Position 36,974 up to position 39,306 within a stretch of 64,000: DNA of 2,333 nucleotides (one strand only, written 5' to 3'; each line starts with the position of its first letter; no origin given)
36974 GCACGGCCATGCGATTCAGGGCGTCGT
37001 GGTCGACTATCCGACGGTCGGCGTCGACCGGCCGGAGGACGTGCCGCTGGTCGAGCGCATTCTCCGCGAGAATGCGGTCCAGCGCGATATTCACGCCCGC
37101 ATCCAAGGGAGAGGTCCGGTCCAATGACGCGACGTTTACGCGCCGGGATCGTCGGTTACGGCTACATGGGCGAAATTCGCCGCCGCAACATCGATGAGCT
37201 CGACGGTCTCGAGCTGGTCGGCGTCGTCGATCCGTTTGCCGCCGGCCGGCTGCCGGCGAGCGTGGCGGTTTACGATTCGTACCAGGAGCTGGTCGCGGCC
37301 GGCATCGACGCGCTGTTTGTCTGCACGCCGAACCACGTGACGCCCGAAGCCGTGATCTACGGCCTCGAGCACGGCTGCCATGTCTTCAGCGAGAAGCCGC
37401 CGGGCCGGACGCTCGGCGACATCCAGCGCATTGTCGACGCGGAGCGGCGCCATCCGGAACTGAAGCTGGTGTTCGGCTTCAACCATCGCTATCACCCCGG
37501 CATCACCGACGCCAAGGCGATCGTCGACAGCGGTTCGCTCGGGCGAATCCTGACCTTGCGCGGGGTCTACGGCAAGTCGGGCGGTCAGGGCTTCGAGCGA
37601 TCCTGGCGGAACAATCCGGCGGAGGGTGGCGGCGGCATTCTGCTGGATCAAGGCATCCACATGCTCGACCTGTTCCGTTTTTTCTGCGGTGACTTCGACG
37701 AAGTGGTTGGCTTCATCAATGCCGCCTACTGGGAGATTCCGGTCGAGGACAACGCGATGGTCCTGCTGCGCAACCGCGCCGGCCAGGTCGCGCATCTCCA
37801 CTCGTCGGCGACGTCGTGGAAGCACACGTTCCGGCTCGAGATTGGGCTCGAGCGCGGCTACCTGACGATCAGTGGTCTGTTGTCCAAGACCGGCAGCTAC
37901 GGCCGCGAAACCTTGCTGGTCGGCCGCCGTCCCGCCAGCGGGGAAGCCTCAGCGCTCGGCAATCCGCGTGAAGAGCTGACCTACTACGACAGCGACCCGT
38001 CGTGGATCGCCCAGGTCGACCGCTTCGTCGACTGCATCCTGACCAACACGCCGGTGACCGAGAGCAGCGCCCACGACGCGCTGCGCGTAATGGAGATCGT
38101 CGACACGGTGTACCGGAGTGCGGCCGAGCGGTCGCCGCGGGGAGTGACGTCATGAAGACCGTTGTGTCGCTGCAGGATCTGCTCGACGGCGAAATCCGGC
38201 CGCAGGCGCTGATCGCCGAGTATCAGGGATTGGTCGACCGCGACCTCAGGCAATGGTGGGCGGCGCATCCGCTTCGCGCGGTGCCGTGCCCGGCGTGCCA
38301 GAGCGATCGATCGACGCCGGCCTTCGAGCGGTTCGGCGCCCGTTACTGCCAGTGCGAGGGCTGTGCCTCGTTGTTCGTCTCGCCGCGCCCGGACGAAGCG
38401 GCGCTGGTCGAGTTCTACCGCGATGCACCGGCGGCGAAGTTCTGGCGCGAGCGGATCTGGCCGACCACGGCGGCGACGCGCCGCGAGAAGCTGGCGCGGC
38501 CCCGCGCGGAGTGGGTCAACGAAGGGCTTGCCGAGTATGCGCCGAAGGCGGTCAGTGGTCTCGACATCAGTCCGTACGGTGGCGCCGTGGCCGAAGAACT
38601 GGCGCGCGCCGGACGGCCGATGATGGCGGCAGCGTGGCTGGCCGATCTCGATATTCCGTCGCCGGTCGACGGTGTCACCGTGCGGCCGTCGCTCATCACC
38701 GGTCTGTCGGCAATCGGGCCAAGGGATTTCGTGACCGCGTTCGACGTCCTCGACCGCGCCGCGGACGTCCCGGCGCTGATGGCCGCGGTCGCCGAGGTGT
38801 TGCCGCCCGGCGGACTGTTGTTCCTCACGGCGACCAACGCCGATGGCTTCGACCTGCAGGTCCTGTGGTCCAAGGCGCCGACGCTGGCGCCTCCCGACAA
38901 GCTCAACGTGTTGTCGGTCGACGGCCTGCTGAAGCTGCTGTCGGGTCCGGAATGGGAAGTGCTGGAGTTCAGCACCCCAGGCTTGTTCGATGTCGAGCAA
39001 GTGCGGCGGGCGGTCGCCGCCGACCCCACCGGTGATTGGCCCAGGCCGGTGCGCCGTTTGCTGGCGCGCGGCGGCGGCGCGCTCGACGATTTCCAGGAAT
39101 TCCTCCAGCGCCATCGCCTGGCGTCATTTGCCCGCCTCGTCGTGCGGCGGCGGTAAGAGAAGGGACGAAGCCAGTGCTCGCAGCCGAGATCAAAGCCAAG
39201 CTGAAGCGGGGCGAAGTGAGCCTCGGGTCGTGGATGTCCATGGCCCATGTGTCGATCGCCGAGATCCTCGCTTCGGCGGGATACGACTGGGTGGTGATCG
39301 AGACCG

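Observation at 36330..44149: Kdo-pathway look-alike in which a pyruvate aldolase takes the place of the PEP-dependent synthase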

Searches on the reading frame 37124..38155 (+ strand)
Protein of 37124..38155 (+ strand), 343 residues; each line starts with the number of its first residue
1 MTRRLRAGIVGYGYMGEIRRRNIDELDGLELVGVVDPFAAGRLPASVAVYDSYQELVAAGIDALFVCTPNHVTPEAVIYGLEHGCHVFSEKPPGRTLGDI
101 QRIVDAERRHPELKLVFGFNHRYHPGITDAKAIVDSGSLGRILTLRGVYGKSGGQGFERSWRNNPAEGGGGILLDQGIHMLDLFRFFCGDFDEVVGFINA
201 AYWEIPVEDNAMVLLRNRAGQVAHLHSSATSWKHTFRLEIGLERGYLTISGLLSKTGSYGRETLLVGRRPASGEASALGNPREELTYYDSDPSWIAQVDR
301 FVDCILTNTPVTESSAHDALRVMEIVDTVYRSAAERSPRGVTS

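Call 4: search_protein_families(library=pfam, proteins=[window:37124-38155:+], max_evalue=0.01)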
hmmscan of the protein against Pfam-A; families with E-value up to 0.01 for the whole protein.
window:37124-38155:+ (343 aa): 3 families
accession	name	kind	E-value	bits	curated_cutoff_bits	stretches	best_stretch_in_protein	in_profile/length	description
PF22725.1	GFO_IDH_MocA_C3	-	5.7e-27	94.6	27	1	129-247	3-123/124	GFO/IDH/MocA C-terminal domain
PF01408.29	GFO_IDH_MocA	-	1.3e-17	65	24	1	5-111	1-113/120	Oxidoreductase family, NAD-binding Rossmann fold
PF02894.22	GFO_IDH_MocA_C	-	3.1e-17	63.6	22.9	1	131-338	1-215/218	Oxidoreductase family, C-terminal alpha/beta domain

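Call 11: search_protein_families(library=ncbifam, proteins=[window:37124-38155:+], max_evalue=0.001)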
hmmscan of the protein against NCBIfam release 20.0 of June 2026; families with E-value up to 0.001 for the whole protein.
window:37124-38155:+ (343 aa): 7 families
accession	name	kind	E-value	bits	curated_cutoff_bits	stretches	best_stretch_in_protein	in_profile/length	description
TIGR04380.1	myo_inos_iolG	equivalog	3.4e-30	105.1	355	1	5-337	2-327/330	inositol 2-dehydrogenase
NF052479.1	LevoglcsnDh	equivalog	1.2e-23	83.5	650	1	53-215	65-229/386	levoglucosan dehydrogenase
NF040723.1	UDP-GlcNAcDh_Arch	equivalog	9.7e-23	81.1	450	1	5-218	1-206/302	UDP-N-acetylglucosamine 3-dehydrogenase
NF041392.1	XylDh_Gfo6_Halo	equivalog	4.2e-13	48.8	350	1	50-335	71-344/350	D-xylose 1-dehydrogenase Gfo6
NF052679.1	InsChiInosDhIolG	equivalog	2e-12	46.8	540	1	5-149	3-155/343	bifunctional inositol 2-dehydrogenase/D-chiro-inositol 1-dehydrogenase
NF008607.0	PRK11579.1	subfamily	1.1e-10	41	330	1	1-182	1-183/346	oxidoreductase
TIGR01921.1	DAP-DH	equivalog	5e-06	26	180.6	1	4-71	3-71/324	diaminopimelate dehydrogenase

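Call 78: search_solved_structures(query=window:37124-38155:+, max_evalue=1e-10)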
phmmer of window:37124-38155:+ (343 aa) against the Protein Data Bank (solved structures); distinct sequences matched with E-value up to 1e-10: 33.
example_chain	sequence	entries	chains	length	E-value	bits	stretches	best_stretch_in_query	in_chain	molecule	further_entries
3cea_A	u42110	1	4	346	2.3e-25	92.3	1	3-190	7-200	Myo-inositol 2-dehydrogenase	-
3e18_A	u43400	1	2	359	1.4e-21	79.9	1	5-333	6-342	oxidoreductase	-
8tdi_L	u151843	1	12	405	6e-21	77.8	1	46-250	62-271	P2B11 Glucuronide-3-dehydrogenase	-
4mkx_A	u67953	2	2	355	2e-19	72.8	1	3-208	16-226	Inositol dehydrogenase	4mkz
4n54_A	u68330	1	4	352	2.4e-19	72.5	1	3-208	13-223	Inositol dehydrogenase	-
9m37_A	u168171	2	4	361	3.8e-19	71.9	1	5-188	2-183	P581a DgpA2 and isoorientin complex structure | Gfo/Idh/MocA family protein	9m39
6a3f_A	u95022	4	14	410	1.9e-18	69.6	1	61-210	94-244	Putative dehydrogenase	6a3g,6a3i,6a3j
1evj_A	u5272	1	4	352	3.1e-17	65.6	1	43-336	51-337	GLUCOSE-FRUCTOSE OXIDOREDUCTASE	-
1ofg_A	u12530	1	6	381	4.7e-17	65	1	44-336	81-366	GLUCOSE-FRUCTOSE OXIDOREDUCTASE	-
1ryd_A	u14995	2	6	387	5e-17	64.9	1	44-336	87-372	glucose-fructose oxidoreductase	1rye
5a02_A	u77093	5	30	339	5.2e-17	64.9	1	50-335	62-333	ALDOSE-ALDOSE OXIDOREDUCTASE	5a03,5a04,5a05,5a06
1h6a_A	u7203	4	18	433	6.9e-17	64.5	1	44-336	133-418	PRECURSOR FORM OF GLUCOSE-FRUCTOSE OXIDOREDUCTASE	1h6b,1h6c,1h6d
6jw6_A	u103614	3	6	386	1.5e-16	63.4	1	3-191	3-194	Dehydrogenase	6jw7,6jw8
3ec7_A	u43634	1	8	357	2.7e-16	62.5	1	4-149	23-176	Putative Dehydrogenase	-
2glx_A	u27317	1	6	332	2.9e-16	62.4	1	52-233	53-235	1,5-anhydro-D-fructose reductase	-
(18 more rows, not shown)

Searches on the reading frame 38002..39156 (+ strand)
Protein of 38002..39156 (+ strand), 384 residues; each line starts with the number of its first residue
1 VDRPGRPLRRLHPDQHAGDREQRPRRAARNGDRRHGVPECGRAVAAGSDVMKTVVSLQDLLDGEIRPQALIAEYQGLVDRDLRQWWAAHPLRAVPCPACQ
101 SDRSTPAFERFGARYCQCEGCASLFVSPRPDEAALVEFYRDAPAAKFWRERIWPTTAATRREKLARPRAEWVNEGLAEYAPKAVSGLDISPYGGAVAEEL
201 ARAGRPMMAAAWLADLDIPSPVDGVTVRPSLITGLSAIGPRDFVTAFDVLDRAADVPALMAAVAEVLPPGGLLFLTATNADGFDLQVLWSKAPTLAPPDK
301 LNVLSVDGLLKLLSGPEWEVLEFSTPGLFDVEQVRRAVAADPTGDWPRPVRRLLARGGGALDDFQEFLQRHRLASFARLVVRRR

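Call 4: search_protein_families(library=pfam, proteins=[window:38002-39156:+], max_evalue=0.01)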
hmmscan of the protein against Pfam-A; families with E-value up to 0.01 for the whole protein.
window:38002-39156:+ (384 aa): 3 families
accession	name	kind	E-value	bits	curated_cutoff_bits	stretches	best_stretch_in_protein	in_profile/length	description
PF13489.12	Methyltransf_23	-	7.5e-09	36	27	1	170-319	11-160/164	Methyltransferase domain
PF08241.18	Methyltransf_11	-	0.0061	17.6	21.2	0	242-275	62-95/95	Methyltransferase domain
PF08242.18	Methyltransf_12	-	0.0068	17.5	30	0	181-273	20-98/98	Methyltransferase domain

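Call 33: search_protein_families(library=ncbifam, proteins=[window:38152-39156:+], max_evalue=0.001)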
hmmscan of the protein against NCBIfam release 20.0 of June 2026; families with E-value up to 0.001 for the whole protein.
window:38152-39156:+ (334 aa): 0 families

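Call 52: search_solved_structures(query=window:38152-39156:+, max_evalue=1)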
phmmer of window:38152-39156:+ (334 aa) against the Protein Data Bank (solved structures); distinct sequences matched with E-value up to 1: 5.
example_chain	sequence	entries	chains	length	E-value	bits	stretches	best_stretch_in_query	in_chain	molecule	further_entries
6k8v_A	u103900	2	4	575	0.016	17.4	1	129-290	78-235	NAD-dependent epimerase/dehydratase:Short-chain dehydrogenase/reductase SDR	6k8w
4kdr_A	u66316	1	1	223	0.026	16.7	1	137-233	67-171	3-demethylubiquinone-9 3-methyltransferase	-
5dpm_A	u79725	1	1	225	0.026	16.7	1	137-233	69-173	Ubiquinone biosynthesis O-methyltransferase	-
4kdc_A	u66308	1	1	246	0.039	16.2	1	137-233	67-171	3-demethylubiquinone-9 3-methyltransferase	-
2ook_A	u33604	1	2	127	0.14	14.3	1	203-241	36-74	Hypothetical protein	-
